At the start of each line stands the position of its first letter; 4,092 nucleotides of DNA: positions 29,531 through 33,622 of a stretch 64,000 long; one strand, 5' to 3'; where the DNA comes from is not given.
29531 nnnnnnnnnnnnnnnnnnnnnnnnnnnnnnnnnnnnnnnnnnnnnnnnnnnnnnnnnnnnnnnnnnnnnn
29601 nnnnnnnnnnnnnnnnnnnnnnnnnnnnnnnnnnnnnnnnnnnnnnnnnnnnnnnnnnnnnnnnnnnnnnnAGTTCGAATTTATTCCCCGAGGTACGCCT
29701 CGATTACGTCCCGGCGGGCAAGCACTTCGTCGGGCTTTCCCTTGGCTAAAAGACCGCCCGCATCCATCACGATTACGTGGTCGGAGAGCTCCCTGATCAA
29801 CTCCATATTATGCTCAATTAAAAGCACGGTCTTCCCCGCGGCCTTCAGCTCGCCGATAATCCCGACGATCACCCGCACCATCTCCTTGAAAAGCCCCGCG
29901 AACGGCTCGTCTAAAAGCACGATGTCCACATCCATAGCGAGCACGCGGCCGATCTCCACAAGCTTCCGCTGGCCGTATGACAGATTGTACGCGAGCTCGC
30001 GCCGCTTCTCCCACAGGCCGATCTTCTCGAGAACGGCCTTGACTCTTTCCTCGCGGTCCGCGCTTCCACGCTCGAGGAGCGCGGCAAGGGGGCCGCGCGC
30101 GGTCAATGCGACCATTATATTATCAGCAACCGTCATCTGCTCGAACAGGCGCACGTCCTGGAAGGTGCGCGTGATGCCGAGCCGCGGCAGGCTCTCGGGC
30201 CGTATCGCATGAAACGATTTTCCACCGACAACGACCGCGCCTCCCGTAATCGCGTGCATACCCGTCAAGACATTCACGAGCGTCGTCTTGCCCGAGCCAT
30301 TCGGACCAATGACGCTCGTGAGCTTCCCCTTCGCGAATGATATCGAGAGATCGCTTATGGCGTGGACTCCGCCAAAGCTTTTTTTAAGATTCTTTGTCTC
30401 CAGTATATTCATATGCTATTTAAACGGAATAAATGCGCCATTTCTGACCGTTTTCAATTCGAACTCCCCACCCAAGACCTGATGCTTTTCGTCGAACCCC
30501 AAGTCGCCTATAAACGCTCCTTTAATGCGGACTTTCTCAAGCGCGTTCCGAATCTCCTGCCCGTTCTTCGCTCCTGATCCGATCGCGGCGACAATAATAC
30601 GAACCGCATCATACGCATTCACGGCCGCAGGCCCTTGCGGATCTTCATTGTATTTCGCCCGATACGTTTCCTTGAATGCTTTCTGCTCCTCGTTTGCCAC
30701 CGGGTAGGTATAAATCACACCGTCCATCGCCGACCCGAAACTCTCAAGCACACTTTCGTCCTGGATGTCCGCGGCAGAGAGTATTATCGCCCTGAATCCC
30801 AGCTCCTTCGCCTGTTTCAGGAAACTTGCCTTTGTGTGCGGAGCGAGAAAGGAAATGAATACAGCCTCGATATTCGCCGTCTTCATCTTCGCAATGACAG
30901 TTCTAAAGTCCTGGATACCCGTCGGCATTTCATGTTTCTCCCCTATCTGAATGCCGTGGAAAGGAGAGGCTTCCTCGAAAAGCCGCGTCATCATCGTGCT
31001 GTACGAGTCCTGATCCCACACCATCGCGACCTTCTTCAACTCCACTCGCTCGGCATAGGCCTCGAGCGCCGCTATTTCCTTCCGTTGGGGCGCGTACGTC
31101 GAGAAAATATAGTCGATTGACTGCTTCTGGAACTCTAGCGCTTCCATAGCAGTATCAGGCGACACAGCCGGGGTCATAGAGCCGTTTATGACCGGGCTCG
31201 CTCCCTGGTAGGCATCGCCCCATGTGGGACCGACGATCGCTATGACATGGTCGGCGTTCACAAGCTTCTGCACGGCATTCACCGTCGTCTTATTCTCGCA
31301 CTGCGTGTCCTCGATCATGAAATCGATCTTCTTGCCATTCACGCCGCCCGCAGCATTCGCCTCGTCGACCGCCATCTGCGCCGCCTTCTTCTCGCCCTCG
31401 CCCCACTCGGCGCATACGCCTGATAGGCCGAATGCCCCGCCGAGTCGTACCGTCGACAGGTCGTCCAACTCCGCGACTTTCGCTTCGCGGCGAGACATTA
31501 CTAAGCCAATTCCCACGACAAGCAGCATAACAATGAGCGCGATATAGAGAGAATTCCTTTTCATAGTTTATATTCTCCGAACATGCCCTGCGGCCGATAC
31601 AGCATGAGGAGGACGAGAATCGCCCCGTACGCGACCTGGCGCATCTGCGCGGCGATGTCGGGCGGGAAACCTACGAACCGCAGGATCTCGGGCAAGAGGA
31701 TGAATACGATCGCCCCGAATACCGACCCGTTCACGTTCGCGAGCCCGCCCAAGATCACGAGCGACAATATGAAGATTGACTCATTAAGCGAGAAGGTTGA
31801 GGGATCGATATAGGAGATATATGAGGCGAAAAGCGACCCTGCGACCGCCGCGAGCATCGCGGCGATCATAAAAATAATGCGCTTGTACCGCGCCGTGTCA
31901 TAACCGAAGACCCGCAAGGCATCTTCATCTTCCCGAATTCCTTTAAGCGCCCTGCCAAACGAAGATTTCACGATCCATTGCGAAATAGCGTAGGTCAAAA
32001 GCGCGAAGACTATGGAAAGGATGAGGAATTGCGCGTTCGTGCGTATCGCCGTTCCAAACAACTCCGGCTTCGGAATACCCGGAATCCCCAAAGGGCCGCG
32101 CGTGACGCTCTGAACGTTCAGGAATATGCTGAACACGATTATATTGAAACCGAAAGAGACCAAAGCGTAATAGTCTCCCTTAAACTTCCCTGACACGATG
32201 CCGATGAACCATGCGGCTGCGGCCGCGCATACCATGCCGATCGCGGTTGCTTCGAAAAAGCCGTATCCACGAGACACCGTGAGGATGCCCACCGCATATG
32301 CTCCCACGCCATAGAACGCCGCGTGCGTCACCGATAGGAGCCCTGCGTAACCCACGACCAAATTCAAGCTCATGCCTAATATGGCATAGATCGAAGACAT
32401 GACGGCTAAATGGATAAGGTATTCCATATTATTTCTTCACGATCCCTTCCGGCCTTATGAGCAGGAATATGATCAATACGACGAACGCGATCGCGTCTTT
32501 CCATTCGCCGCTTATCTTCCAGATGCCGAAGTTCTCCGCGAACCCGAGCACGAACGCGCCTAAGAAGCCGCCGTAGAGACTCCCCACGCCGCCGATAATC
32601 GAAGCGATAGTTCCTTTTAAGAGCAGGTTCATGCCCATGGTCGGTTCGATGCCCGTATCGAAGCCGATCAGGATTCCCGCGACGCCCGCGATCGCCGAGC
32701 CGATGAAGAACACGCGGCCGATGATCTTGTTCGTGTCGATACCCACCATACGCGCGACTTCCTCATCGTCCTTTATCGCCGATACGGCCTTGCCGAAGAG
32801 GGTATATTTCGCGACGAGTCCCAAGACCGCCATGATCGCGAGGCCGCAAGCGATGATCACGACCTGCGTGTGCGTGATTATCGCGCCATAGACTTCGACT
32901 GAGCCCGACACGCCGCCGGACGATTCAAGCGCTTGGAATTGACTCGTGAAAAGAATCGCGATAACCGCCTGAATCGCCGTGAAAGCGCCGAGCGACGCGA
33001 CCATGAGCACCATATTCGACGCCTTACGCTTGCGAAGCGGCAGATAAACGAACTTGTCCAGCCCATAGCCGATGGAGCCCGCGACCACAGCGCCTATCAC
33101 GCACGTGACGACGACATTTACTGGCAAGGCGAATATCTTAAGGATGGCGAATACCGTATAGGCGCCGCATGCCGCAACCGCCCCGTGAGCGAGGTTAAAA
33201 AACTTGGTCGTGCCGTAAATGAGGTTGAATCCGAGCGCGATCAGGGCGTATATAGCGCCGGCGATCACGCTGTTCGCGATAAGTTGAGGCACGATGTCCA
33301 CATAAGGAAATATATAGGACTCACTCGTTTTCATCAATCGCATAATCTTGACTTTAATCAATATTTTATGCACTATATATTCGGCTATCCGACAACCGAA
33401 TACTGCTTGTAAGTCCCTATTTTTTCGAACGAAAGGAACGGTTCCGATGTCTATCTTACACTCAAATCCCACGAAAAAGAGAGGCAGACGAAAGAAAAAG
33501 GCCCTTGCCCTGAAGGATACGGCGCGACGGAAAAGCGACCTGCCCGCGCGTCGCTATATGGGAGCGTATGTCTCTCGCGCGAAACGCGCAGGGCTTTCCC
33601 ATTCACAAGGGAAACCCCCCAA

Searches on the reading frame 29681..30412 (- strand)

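Call 4: search_protein_families(library=pfam, proteins=[window:29681-30412:-])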
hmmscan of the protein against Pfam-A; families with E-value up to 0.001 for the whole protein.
window:29681-30412:- (243 aa): 7 families
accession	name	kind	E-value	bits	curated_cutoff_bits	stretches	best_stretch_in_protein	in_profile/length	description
PF00005.33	ABC_tran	-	4.1e-29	102.4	25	1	20-172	2-137/137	ABC transporter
PF13304.12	AAA_21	-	2.1e-08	35.1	27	1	31-78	1-44/304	AAA domain, putative AbiEii toxin, Type IV TA system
PF12399.14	BCA_ABC_TP_C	-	7.5e-07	29.1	25.5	1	221-243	2-24/27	Branched-chain amino acid ATP-binding cassette transporter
PF13476.12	AAA_23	-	6e-06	27.5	27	1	16-50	7-40/201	AAA domain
PF02463.25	SMC_N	-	2.6e-05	24.2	40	1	28-209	23-205/220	RecF/RecN/SMC N terminal domain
PF13191.12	AAA_16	-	5.6e-05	24.1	32.6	1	31-138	26-104/167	AAA ATPase domain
PF13175.12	AAA_15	-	0.00077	19.6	32.1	0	19-50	14-44/374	AAA ATPase domain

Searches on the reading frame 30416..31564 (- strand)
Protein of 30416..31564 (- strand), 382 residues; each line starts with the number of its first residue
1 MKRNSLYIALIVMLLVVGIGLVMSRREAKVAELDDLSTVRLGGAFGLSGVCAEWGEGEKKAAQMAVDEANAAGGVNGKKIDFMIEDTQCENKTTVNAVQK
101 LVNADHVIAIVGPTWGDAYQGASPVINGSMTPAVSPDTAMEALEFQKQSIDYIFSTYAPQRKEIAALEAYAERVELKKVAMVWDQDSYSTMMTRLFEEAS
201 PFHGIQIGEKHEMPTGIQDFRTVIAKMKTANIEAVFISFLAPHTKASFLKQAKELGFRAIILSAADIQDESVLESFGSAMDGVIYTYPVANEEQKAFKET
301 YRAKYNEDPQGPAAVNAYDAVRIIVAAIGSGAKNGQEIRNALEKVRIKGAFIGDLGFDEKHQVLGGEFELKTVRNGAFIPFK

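Call 4: search_protein_families(library=pfam, proteins=[window:30416-31564:-])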
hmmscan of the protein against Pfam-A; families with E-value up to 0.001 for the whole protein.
window:30416-31564:- (382 aa): 3 families
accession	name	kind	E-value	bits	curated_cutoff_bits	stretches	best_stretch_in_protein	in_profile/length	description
PF13458.12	Peripla_BP_6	-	2.5e-51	175.8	31.7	1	38-363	1-328/343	Periplasmic binding protein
PF01094.35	ANF_receptor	-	8.5e-27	94.5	25.4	1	59-370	3-347/353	Receptor family ligand binding region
PF13433.12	Peripla_BP_5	-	1.2e-23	84.3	27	1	40-348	2-312/363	Periplasmic binding protein domain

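Call 18: search_protein_families(library=ncbifam, proteins=[window:30416-31564:-], max_evalue=0.01)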
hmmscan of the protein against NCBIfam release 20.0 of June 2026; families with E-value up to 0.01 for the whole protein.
window:30416-31564:- (382 aa): 3 families
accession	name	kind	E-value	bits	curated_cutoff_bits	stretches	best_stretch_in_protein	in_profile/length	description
NF011933.0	PRK15404.1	subfamily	1.9e-36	125.9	477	1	36-370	24-357/370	high-affinity branched-chain amino acid ABC transporter substrate-binding protein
TIGR03407.1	urea_ABC_UrtA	exception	7.7e-21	74.4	492.75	1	41-359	3-325/361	urea ABC transporter substrate-binding protein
TIGR03669.1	urea_ABC_arch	equivalog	3.1e-13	49.5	494.8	1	48-360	10-323/375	urea ABC transporter substrate-binding protein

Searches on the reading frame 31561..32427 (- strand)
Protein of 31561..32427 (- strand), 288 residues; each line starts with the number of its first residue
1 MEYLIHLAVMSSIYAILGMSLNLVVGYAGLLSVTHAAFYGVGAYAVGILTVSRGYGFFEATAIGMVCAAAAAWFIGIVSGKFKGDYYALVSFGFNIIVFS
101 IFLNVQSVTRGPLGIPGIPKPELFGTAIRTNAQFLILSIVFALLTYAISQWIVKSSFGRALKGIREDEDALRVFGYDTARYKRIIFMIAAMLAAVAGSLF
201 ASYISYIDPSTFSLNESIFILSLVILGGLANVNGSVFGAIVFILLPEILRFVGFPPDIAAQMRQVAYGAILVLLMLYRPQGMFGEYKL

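Call 4: search_protein_families(library=pfam, proteins=[window:31561-32427:-])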
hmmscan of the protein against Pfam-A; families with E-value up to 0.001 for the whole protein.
window:31561-32427:- (288 aa): 1 family
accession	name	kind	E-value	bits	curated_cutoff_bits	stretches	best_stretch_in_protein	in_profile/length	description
PF02653.21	BPD_transp_2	-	3.9e-44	151.2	26.8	1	4-274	2-268/269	Branched-chain amino acid transport system / permease component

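Call 18: search_protein_families(library=ncbifam, proteins=[window:31561-32427:-], max_evalue=0.01)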
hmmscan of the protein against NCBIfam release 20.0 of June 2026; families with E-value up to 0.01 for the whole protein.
window:31561-32427:- (288 aa): 9 families
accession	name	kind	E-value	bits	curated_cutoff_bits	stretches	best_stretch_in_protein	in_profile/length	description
NF008450.0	PRK11301.1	subfamily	6.5e-53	180.7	366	2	5-132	112-239/418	high-affinity branched-chain amino acid ABC transporter permease LivM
TIGR03408.1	urea_trans_UrtC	equivalog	1.7e-33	116.7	296.2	2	60-284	95-312/313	urea ABC transporter permease subunit UrtC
TIGR03727.1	urea_t_UrtC_arc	equivalog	2.9e-24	85.7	575.55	1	12-283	58-338/369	urea ABC transporter, permease protein UrtC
TIGR03409.1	urea_trans_UrtB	equivalog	1.7e-10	41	250.3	1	10-284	10-287/291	urea ABC transporter permease subunit UrtB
NF008011.0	PRK10740.1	equivalog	3.2e-09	36.9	379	1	9-285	17-302/308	high-affinity branched-chain amino acid ABC transporter permease LivH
NF040906.3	GguB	equivalog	8.6e-07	28.5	450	1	136-271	226-362/375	multiple monosaccharide ABC transporter permease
NF011961.0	PRK15432.1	equivalog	5.1e-06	26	388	1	13-249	46-279/344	autoinducer 2 ABC transporter permease LsrC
NF008441.0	PRK11285.1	equivalog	4.2e-05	22.8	378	1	137-245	180-290/333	L-arabinose ABC transporter permease AraH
TIGR03622.1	urea_t_UrtB_arc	equivalog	0.005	16.2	374.25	0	15-238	15-237/284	urea ABC transporter, permease protein UrtB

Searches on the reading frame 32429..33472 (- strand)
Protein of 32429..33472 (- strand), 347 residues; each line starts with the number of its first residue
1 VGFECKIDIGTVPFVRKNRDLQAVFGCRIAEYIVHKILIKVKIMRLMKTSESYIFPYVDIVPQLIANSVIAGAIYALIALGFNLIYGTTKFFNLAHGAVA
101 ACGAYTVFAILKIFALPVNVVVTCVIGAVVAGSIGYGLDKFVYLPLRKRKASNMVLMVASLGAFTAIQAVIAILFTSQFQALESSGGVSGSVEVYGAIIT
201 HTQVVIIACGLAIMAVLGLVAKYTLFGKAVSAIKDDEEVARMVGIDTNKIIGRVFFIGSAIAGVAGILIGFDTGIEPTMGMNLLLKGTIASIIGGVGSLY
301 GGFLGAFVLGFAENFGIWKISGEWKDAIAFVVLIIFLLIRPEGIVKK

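Call 4: search_protein_families(library=pfam, proteins=[window:32429-33472:-])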
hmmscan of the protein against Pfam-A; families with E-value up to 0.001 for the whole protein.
window:32429-33472:- (347 aa): 1 family
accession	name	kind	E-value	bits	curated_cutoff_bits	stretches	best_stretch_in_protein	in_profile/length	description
PF02653.21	BPD_transp_2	-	5.5e-42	144.2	26.8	1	65-337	2-269/269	Branched-chain amino acid transport system / permease component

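Call 18: search_protein_families(library=ncbifam, proteins=[window:32429-33472:-], max_evalue=0.01)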
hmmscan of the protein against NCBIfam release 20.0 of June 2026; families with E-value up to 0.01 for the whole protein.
window:32429-33472:- (347 aa): 9 families
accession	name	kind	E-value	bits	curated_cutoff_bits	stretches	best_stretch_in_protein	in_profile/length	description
NF008011.0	PRK10740.1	equivalog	3.9e-39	135.1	379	1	63-345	10-300/308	high-affinity branched-chain amino acid ABC transporter permease LivH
TIGR03409.1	urea_trans_UrtB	equivalog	1.4e-38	133.3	250.3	1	66-345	5-286/291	urea ABC transporter permease subunit UrtB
TIGR03622.1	urea_t_UrtB_arc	equivalog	2.8e-21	76.1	374.25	1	73-344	12-276/284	urea ABC transporter, permease protein UrtB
TIGR03408.1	urea_trans_UrtC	equivalog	1.5e-12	47.9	296.2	1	165-345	125-311/313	urea ABC transporter permease subunit UrtC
NF040906.3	GguB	equivalog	2.1e-05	23.9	450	1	205-335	227-364/375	multiple monosaccharide ABC transporter permease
NF008450.0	PRK11301.1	subfamily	2.3e-05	24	366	1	73-345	119-406/418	high-affinity branched-chain amino acid ABC transporter permease LivM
TIGR03727.1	urea_t_UrtC_arc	equivalog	0.0013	17.7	575.55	1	74-345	59-338/369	urea ABC transporter, permease protein UrtC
NF011961.0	PRK15432.1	equivalog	0.0018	17.6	388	1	72-338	44-302/344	autoinducer 2 ABC transporter permease LsrC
NF008441.0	PRK11285.1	equivalog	0.0066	15.6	378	0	206-303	181-278/333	L-arabinose ABC transporter permease AraH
